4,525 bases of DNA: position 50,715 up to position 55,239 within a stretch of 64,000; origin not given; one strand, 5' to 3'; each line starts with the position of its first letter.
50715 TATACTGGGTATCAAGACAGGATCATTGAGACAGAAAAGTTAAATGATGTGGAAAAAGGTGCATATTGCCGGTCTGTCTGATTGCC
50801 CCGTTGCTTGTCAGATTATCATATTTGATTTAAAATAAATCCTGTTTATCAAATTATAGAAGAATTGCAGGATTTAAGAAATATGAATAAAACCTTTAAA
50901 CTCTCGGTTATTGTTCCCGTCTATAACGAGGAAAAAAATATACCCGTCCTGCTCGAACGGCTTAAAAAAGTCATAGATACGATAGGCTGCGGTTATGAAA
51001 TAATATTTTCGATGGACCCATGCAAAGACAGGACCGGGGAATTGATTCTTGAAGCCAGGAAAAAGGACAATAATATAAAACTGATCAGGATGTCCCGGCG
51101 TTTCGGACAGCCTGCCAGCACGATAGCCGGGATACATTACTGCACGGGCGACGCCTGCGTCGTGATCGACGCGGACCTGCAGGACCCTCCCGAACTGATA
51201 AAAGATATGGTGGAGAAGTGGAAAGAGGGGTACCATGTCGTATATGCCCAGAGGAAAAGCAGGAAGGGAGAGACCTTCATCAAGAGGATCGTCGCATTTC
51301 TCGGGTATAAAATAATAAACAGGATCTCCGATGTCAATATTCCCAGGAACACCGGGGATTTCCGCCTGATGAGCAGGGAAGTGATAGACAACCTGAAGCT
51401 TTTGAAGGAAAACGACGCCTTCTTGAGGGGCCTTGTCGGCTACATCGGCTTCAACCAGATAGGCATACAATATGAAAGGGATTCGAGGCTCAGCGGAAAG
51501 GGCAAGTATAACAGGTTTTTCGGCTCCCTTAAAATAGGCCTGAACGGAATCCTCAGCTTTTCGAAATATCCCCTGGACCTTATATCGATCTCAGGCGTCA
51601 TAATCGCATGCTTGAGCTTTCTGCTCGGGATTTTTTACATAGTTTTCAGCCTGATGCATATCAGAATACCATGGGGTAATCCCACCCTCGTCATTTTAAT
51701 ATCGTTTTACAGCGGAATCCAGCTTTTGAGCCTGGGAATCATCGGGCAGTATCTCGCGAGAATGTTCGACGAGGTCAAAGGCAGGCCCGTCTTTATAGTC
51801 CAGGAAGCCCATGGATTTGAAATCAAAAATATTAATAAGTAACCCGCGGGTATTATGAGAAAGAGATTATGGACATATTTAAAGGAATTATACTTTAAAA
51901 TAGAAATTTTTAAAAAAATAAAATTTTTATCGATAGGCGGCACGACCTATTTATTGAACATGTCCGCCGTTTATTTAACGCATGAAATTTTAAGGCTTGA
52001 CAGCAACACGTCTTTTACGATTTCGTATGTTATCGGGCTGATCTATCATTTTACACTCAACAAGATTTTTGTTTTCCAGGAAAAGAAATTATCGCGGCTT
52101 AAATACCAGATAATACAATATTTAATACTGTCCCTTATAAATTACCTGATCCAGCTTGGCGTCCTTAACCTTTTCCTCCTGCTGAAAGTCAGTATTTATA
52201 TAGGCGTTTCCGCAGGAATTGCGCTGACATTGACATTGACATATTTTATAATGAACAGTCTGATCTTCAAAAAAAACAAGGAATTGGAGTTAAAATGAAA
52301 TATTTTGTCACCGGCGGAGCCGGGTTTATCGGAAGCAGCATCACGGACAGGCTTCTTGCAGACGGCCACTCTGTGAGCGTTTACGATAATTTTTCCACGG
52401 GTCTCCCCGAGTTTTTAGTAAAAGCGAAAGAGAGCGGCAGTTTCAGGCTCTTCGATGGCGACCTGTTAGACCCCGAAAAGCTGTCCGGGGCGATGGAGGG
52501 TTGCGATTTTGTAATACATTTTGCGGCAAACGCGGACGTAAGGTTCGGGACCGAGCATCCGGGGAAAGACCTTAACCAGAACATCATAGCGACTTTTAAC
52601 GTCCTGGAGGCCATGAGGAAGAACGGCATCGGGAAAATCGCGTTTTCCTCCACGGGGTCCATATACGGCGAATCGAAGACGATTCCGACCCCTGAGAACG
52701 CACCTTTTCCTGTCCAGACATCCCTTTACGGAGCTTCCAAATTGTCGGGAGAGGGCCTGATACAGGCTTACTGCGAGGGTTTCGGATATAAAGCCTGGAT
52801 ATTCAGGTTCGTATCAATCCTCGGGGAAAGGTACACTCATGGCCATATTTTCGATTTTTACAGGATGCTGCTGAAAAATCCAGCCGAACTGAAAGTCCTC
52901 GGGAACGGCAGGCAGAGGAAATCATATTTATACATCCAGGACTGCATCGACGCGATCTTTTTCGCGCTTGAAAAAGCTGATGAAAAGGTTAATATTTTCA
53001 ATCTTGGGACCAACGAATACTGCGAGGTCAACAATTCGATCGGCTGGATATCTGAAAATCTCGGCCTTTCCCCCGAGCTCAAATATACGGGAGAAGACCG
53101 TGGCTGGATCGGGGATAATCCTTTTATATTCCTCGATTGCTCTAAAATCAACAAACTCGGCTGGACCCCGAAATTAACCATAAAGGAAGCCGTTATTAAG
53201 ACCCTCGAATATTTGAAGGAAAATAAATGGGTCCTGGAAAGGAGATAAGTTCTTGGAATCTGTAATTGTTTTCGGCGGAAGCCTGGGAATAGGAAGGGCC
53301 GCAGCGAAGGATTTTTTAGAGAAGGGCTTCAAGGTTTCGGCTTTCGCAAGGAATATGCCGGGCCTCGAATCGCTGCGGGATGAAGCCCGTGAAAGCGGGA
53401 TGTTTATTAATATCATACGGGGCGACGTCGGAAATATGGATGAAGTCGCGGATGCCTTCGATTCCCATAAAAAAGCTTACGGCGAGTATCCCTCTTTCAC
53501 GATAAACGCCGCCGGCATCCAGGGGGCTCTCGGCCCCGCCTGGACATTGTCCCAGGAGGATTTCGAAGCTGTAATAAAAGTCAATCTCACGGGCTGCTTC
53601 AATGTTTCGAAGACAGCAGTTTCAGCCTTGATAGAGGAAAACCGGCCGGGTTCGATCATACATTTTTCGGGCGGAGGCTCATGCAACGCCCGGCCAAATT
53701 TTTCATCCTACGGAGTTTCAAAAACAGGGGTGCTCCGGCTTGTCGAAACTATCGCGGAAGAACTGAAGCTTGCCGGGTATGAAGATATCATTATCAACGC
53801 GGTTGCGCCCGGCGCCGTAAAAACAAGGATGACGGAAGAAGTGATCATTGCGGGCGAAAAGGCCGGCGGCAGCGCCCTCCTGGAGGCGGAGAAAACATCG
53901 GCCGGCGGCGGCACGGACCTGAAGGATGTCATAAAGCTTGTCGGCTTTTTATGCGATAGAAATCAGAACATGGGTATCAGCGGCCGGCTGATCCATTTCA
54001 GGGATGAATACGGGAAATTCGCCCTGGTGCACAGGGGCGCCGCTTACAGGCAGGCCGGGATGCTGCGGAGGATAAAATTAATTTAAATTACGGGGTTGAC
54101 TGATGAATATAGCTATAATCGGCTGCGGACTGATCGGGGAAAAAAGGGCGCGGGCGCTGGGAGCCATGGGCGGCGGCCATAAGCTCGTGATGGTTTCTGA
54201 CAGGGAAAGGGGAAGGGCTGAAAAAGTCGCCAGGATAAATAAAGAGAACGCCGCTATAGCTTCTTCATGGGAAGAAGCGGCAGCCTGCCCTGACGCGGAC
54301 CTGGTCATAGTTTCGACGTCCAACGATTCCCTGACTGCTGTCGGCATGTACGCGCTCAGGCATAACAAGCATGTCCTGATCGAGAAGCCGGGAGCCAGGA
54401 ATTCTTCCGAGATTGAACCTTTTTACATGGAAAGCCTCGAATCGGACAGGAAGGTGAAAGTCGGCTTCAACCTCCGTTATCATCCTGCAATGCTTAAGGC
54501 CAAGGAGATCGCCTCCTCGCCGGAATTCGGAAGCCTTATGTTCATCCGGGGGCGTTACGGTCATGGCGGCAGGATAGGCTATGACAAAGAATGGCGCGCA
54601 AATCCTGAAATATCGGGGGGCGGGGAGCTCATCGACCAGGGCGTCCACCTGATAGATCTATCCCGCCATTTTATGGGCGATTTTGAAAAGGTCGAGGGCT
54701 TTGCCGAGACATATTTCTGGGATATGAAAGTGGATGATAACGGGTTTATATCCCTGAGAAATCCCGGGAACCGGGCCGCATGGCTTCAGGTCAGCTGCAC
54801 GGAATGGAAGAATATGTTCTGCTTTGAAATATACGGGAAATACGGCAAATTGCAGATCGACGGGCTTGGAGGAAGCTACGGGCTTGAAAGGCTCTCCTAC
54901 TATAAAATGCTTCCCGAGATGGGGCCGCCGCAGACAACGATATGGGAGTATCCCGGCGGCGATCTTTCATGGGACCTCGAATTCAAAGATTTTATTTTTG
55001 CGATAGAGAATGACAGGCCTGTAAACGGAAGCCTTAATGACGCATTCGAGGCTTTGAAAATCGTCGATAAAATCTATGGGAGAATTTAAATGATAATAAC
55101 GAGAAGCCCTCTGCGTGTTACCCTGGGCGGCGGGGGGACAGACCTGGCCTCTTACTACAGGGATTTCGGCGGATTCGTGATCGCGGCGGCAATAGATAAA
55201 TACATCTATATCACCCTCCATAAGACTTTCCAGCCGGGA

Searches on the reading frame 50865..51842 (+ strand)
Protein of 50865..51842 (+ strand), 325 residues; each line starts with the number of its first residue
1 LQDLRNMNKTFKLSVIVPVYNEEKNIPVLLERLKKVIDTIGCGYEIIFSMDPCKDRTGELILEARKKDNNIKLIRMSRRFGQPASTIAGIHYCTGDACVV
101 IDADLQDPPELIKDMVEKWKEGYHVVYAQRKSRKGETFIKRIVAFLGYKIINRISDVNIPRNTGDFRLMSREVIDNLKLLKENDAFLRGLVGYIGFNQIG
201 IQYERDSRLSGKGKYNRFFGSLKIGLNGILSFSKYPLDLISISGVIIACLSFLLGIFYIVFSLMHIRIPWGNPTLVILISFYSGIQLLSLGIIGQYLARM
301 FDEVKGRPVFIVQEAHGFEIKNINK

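Call 9: search_protein_families(library=pfam, proteins=[window:50865-51842:+], max_evalue=0.001)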
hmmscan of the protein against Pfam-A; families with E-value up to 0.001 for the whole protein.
window:50865-51842:+ (325 aa): 2 families
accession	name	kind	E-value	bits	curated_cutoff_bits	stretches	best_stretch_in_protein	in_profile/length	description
PF00535.33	Glycos_transf_2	-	1.5e-31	110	23.3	1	14-176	1-166/168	Glycosyl transferase family 2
PF13641.12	Glyco_tranf_2_3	-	2.1e-06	28.4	27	1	13-144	3-137/230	Glycosyltransferase like family 2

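Call 43: search_protein_families(library=ncbifam, proteins=[window:50865-51842:+], max_evalue=0.00001)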
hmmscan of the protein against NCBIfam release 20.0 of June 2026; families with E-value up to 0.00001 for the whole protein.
window:50865-51842:+ (325 aa): 8 families
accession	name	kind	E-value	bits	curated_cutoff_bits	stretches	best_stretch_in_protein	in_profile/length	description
NF047588.1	GlcsyltransPgfSStrep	equivalog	5e-72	242.7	500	1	12-315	2-305/308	glycosyltransferase PgfS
NF007986.1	PRK10714.1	equivalog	1e-46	159.4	529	1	9-314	4-310/316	undecaprenyl-phosphate 4-deoxy-4-formamido-L-arabinose transferase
TIGR04182.1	glyco_TIGR04182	equivalog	2.2e-09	37.1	325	1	13-302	2-287/293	S-layer glycoprotein N-glycosyltransferase AglJ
TIGR03937.1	PgaC_IcaA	equivalog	2.4e-09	36.6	422.3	1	6-120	40-151/407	poly-beta-1,6-N-acetyl-D-glucosamine synthase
NF041875.1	EPS_EpsD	equivalog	1.2e-08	34.7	370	1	13-126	1-111/325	exopolysaccharide biosynthesis glycosyltransferase EpsD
TIGR04283.1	glyco_like_mftF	equivalog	4.8e-08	32.9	182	1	13-143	1-121/221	TIGR04283 family arsenosugar biosynthesis glycosyltransferase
NF050050.1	ProtGlycPglI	equivalog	2.7e-07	30.3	500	1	12-129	3-118/306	GalNAc(5)-diNAcBac-PP-undecaprenol beta-1,3-glucosyltransferase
NF007482.0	PRK10073.1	equivalog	1.4e-06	27.5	423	1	7-116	2-107/334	glycosyltransferase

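Call 84: search_solved_structures(query=window:50865-51842:+, max_evalue=0.00001)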
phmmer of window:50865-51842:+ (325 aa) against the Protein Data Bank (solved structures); distinct sequences matched with E-value up to 0.00001: 7.
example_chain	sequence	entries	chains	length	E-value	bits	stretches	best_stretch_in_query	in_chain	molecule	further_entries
5ekp_C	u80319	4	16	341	6.8e-83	281.7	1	7-321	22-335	Uncharacterized glycosyltransferase sll0501 | Glycosyltransferase sll0501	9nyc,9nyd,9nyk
9nye_A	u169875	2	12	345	7.1e-83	281.7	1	7-321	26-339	Glycosyltransferase sll0501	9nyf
5eke_A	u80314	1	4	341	8.7e-83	281.4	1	7-321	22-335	Uncharacterized glycosyltransferase sll0501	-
9hwj_A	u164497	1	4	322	1.5e-40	142.6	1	10-314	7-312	Undecaprenyl-phosphate 4-deoxy-4-formamido-L-arabinose transferase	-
9bhc_C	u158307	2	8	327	2e-39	138.9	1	12-315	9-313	Undecaprenyl-phosphate 4-deoxy-4-formamido-L-arabinose transferase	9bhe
8vxh_A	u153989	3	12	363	2.7e-39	138.5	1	12-314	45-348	Undecaprenyl-phosphate 4-deoxy-4-formamido-L-arabinose transferase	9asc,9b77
5mlz_A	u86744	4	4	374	8.7e-19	71.1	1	9-180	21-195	Dolichol monophosphate mannose synthase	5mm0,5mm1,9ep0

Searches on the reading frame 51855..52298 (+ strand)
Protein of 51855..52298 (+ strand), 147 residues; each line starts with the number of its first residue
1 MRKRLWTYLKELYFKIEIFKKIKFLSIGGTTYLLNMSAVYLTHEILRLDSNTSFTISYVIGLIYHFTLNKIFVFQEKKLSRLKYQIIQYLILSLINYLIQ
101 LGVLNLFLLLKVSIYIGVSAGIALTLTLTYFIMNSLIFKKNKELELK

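Call 9: search_protein_families(library=pfam, proteins=[window:51855-52298:+], max_evalue=0.001)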
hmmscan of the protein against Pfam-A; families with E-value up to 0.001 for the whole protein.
window:51855-52298:+ (147 aa): 1 family
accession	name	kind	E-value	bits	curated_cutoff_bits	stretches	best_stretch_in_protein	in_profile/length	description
PF04138.20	GtrA_DPMS_TM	-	1.7e-14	54.5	26.1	1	23-138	1-117/117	GtrA/DPMS, transmembrane domain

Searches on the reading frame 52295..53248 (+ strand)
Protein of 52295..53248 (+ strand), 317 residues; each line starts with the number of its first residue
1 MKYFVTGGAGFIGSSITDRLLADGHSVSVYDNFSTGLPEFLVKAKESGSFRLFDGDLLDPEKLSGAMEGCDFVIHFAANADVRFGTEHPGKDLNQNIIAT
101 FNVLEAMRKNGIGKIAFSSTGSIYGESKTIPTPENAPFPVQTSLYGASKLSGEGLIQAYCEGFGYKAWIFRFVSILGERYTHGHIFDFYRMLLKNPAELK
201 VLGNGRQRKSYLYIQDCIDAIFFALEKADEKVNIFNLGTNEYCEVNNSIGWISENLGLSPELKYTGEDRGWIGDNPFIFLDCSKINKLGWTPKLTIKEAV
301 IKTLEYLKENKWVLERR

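Call 9: search_protein_families(library=pfam, proteins=[window:52295-53248:+], max_evalue=0.001)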
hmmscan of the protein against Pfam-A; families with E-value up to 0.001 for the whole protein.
window:52295-53248:+ (317 aa): 9 families
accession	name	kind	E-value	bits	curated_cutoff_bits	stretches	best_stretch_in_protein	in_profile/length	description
PF01370.27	Epimerase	-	1.4e-49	169.2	20.9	1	4-238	2-240/240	NAD dependent epimerase/dehydratase family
PF16363.11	GDP_Man_Dehyd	-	3.7e-40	138.8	27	1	4-301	1-330/332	GDP-mannose 4,6 dehydratase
PF01073.25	3Beta_HSD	-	7.2e-19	68.3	22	1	5-234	2-238/280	3-beta hydroxysteroid dehydrogenase/isomerase family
PF04321.23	RmlD_sub_bind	-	2.9e-12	46.7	27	1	1-230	1-202/287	RmlD substrate binding domain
PF13460.12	NAD_binding_10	-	3.7e-12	46.9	27.2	1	7-128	1-106/184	NAD(P)H-binding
PF02719.21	Polysacc_synt_2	-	3.7e-11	43.2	20.2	1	4-231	2-223/293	Polysaccharide biosynthesis protein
PF07993.18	NAD_binding_4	-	1e-08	35.1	20.1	1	58-194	77-227/258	Male sterility protein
PF00106.31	adh_short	-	0.00018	21.5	26.6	0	4-70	4-71/195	short chain dehydrogenase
PF05368.20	NmrA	-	0.00026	21.1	27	1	5-127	7-114/298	NmrA-like family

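Call 43: search_protein_families(library=ncbifam, proteins=[window:52295-53248:+], max_evalue=0.00001)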
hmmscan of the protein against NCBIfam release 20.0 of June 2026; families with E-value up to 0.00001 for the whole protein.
window:52295-53248:+ (317 aa): 27 families (the best 25 are shown)
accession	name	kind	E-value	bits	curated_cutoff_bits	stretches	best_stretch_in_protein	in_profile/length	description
TIGR01179.1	galE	equivalog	4.4e-43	147.4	262.3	1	4-178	3-179/332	UDP-glucose 4-epimerase GalE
TIGR01181.1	dTDP_gluc_dehyt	equivalog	7.6e-39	133.7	365.1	1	3-313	2-317/321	dTDP-glucose 4,6-dehydratase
TIGR04180.1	EDH_00030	hypoth_equivalog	4.6e-31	108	475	1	4-262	2-262/297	NAD-dependent 4,6-dehydratase LegB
NF007956.0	PRK10675.1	subfamily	4.5e-22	78.6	394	1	1-157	1-161/338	UDP-glucose 4-epimerase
NF007490.0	PRK10084.1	subfamily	4.7e-18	65.3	649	1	1-313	1-341/361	dTDP-glucose 4,6-dehydratase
TIGR03466.1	HpnA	hypoth_equivalog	1.8e-17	63.2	367.65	1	1-161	1-157/327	hopanoid-associated sugar epimerase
NF007582.0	PRK10217.1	equivalog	3.1e-17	62.7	698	1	2-312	3-337/355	dTDP-glucose 4,6-dehydratase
NF042422.1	oxyalk_red_OleD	equivalog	1.5e-16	60.7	580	1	1-127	1-117/329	2-alkyl-3-oxoalkanoate reductase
NF047922.1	GDPFucSynFcl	equivalog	7.8e-16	58.4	500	1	86-308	71-302/308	GDP-L-fucose synthase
NF011728.1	PRK15181.1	equivalog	2.6e-15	56.3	760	1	2-307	17-337/348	Vi polysaccharide biosynthesis UDP-N-acetylglucosaminuronic acid C-4 epimerase TviC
TIGR02197.1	heptose_epim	equivalog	8.8e-15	54.7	274.6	1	5-256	3-260/316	ADP-glyceromanno-heptose 6-epimerase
NF042423.1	oxyalk_red_Shew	equivalog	8e-14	51.4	580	1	2-156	10-156/331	2-alkyl-3-oxoalkanoate reductase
TIGR03589.1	PseB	equivalog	2.4e-13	49.7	407.75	1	4-228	8-218/324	UDP-N-acetylglucosamine 4,6-dehydratase (inverting)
TIGR02622.1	CDP_4_6_dhtase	equivalog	3.1e-12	46.3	278.45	1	2-163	6-172/352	CDP-glucose 4,6-dehydratase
TIGR01472.1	gmd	equivalog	3.4e-12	46.2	415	1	4-264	4-276/342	GDP-mannose 4,6-dehydratase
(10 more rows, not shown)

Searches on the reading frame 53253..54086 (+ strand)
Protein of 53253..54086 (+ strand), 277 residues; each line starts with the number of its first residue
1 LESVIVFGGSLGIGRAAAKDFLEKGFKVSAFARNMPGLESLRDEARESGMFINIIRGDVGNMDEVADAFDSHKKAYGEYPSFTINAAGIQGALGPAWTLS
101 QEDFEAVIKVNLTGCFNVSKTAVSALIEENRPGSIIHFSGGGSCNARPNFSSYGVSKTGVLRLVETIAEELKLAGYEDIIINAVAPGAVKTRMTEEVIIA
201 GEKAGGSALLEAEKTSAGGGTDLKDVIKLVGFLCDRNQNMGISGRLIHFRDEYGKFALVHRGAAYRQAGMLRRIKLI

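Call 9: search_protein_families(library=pfam, proteins=[window:53253-54086:+], max_evalue=0.001)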
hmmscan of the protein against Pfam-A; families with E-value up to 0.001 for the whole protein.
window:53253-54086:+ (277 aa): 5 families
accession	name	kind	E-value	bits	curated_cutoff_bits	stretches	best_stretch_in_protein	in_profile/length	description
PF00106.31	adh_short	-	4.4e-37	127.9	26.6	1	4-197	3-190/195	short chain dehydrogenase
PF13561.12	adh_short_C2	-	6.7e-31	108.1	27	1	12-247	7-229/236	Enoyl-(Acyl carrier protein) reductase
PF08659.16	KR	-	1.8e-05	25.2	22.6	1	4-122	3-123/180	KR domain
PF01370.27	Epimerase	-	4.7e-05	23.3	20.9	1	4-195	1-187/240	NAD dependent epimerase/dehydratase family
PF13460.12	NAD_binding_10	-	0.00015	22.1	27.2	1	9-72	2-61/184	NAD(P)H-binding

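Call 43: search_protein_families(library=ncbifam, proteins=[window:53253-54086:+], max_evalue=0.00001)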
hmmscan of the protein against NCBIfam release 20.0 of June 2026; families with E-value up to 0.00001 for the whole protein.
window:53253-54086:+ (277 aa): 198 families (the best 25 are shown)
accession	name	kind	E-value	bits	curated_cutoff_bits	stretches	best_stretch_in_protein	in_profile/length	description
NF009466.0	PRK12826.1-2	subfamily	2.2e-34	119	222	1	3-248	5-239/248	3-oxoacyl-ACP reductase FabG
TIGR01830.1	3oxo_ACP_reduc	equivalog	2.7e-31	109.1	297.75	1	4-248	1-233/239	3-oxoacyl-[acyl-carrier-protein] reductase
NF005681.0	PRK07478.1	subfamily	2e-30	106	267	1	4-198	9-199/254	SDR family oxidoreductase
NF005559.1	PRK07231.1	subfamily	2.3e-30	105.9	215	1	3-236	6-231/249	glucose 1-dehydrogenase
NF004198.0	PRK05653.1-3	equivalog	3.2e-28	98.8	296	1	3-197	9-197/248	3-oxoacyl-ACP reductase FabG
NF005594.0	PRK07326.1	equivalog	3.7e-28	98.7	271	1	3-196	8-193/237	SDR family oxidoreductase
NF004203.0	PRK05653.2-4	subfamily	4.7e-28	98.3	313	1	4-244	9-247/260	3-oxoacyl-ACP reductase FabG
NF005672.0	PRK07454.1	equivalog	1.4e-27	96.4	234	1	2-199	7-198/241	SDR family oxidoreductase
NF004791.0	PRK06138.1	equivalog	5.1e-27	94.8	312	1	4-200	8-197/252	SDR family oxidoreductase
NF005806.0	PRK07666.1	equivalog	8.3e-27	94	286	1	4-197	10-197/239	3-ketoacyl-ACP reductase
NF004818.0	PRK06172.1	equivalog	2.2e-26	92.7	336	1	5-234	11-232/253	SDR family oxidoreductase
TIGR03971.1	SDR_subfam_1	subfamily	2.9e-26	92.4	300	1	42-197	56-206/271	mycofactocin-coupled SDR family oxidoreductase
NF006493.1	PRK08936.1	subfamily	4.1e-26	91.8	420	1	4-196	10-198/261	glucose-1-dehydrogenase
NF005067.0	PRK06484.1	equivalog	1.9e-25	89.4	713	1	4-202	12-204/524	short chain dehydrogenase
NF006074.0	PRK08220.1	equivalog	2.3e-25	89.7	312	1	3-198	10-189/251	2,3-dihydro-2,3-dihydroxybenzoate dehydrogenase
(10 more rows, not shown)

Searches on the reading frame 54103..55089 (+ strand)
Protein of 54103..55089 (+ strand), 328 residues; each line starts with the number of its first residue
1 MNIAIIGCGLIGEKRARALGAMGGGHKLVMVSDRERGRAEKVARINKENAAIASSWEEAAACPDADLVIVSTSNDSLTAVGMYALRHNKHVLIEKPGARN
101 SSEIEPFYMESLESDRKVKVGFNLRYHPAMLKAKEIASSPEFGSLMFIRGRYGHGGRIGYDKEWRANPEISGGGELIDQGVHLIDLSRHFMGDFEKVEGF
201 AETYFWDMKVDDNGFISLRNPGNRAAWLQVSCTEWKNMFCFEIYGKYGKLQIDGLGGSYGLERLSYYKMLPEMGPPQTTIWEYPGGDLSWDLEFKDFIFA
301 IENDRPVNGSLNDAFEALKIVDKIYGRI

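Call 9: search_protein_families(library=pfam, proteins=[window:54103-55089:+], max_evalue=0.001)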
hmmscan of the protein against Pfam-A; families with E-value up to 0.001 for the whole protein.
window:54103-55089:+ (328 aa): 8 families
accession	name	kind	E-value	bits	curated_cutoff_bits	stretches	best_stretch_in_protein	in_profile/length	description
PF22725.1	GFO_IDH_MocA_C3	-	1.1e-21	77.5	27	1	131-250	2-123/124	GFO/IDH/MocA C-terminal domain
PF01408.29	GFO_IDH_MocA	-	1.5e-17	64.8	24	1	1-121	1-119/120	Oxidoreductase family, NAD-binding Rossmann fold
PF02894.22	GFO_IDH_MocA_C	-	1e-12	48.8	22.9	1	159-325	27-207/218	Oxidoreductase family, C-terminal alpha/beta domain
PF03447.22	NAD_binding_3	-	9.8e-07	29.9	24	1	7-98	1-92/116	Homoserine dehydrogenase, NAD binding domain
PF03807.23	F420_oxidored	-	3.5e-05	24.8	21.6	1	3-78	2-73/94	NADP oxidoreductase coenzyme F420-dependent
PF01488.26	Shikimate_DH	-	9.5e-05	22.9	24.3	1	2-75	14-86/138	Shikimate / quinate 5-dehydrogenase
PF02254.24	TrkA_N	-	0.00042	21.1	23.8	1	3-88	1-87/116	TrkA-N domain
PF13241.12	NAD_binding_7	-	0.0005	21.1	22.1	0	2-90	9-86/104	Putative NAD(P)-binding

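Call 43: search_protein_families(library=ncbifam, proteins=[window:54103-55089:+], max_evalue=0.00001)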
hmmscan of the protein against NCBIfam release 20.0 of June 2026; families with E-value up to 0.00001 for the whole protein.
window:54103-55089:+ (328 aa): 8 families
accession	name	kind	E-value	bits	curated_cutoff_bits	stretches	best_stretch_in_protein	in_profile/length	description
NF052479.1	LevoglcsnDh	equivalog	2.2e-25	89.1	650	1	1-219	4-230/386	levoglucosan dehydrogenase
TIGR04380.1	myo_inos_iolG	equivalog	9.6e-21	74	355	1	1-323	2-318/330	inositol 2-dehydrogenase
NF040723.1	UDP-GlcNAcDh_Arch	equivalog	2e-17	63.7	450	1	1-230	1-215/302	UDP-N-acetylglucosamine 3-dehydrogenase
NF041392.1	XylDh_Gfo6_Halo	equivalog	2.1e-10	39.9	350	1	3-192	19-213/350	D-xylose 1-dehydrogenase Gfo6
NF052679.1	InsChiInosDhIolG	equivalog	4.9e-10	39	540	1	2-150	4-153/343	bifunctional inositol 2-dehydrogenase/D-chiro-inositol 1-dehydrogenase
NF008607.0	PRK11579.1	subfamily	2e-09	36.9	330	1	4-192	8-190/346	oxidoreductase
NF009830.0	PRK13304.1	equivalog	3e-08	33.5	267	1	1-103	2-100/265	aspartate dehydrogenase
TIGR03944.1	dehyd_SbnB_fam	equivalog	9.1e-06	24.9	326.9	0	2-88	134-222/327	2,3-diaminopropionate biosynthesis protein SbnB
